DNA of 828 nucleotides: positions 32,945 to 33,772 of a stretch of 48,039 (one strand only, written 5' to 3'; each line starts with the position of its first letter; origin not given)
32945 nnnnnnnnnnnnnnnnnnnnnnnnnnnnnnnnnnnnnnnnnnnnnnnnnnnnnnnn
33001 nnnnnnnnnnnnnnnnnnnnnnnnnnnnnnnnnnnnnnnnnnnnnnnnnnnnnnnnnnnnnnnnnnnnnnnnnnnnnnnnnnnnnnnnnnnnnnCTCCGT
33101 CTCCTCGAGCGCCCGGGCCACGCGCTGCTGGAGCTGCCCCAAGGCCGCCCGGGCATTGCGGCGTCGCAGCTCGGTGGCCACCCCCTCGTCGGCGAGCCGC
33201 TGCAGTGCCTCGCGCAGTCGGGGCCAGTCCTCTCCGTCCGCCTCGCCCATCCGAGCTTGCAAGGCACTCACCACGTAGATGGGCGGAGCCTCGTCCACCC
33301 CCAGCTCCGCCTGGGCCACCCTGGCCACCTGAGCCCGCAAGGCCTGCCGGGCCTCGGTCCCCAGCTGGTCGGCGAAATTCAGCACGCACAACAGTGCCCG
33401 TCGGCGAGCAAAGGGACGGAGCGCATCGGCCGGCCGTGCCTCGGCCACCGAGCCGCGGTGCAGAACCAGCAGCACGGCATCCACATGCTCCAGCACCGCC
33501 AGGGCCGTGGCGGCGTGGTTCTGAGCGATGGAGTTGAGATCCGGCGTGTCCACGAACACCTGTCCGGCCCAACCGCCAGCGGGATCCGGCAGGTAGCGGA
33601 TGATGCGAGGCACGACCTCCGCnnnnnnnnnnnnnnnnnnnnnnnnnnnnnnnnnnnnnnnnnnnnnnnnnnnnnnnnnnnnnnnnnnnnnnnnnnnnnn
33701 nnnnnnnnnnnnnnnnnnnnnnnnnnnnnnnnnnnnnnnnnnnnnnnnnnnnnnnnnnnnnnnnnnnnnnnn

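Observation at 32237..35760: Translationally coupled pair of divergent dynamin-like membrane GTPases with DTPD in place of the DxxG switch II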

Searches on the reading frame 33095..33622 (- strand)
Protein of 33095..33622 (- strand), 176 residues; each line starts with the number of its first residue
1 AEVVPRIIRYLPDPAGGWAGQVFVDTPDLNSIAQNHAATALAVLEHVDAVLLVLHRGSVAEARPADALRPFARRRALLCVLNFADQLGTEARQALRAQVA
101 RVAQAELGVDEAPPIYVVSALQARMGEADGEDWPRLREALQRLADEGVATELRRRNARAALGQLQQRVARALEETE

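Call 61: search_solved_structures(query=window:33095-33622:-, max_evalue=10, show_alignments=5)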
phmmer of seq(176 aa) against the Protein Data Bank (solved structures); distinct sequences matched with E-value up to 10: 2.
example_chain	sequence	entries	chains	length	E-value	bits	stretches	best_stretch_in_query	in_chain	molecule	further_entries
6j72_A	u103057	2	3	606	0.2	14.9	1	19-118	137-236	Isoniazid inducible gene protein IniA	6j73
9ndy_F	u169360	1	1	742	0.85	12.8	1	74-157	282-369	Tape measure protein (gp017)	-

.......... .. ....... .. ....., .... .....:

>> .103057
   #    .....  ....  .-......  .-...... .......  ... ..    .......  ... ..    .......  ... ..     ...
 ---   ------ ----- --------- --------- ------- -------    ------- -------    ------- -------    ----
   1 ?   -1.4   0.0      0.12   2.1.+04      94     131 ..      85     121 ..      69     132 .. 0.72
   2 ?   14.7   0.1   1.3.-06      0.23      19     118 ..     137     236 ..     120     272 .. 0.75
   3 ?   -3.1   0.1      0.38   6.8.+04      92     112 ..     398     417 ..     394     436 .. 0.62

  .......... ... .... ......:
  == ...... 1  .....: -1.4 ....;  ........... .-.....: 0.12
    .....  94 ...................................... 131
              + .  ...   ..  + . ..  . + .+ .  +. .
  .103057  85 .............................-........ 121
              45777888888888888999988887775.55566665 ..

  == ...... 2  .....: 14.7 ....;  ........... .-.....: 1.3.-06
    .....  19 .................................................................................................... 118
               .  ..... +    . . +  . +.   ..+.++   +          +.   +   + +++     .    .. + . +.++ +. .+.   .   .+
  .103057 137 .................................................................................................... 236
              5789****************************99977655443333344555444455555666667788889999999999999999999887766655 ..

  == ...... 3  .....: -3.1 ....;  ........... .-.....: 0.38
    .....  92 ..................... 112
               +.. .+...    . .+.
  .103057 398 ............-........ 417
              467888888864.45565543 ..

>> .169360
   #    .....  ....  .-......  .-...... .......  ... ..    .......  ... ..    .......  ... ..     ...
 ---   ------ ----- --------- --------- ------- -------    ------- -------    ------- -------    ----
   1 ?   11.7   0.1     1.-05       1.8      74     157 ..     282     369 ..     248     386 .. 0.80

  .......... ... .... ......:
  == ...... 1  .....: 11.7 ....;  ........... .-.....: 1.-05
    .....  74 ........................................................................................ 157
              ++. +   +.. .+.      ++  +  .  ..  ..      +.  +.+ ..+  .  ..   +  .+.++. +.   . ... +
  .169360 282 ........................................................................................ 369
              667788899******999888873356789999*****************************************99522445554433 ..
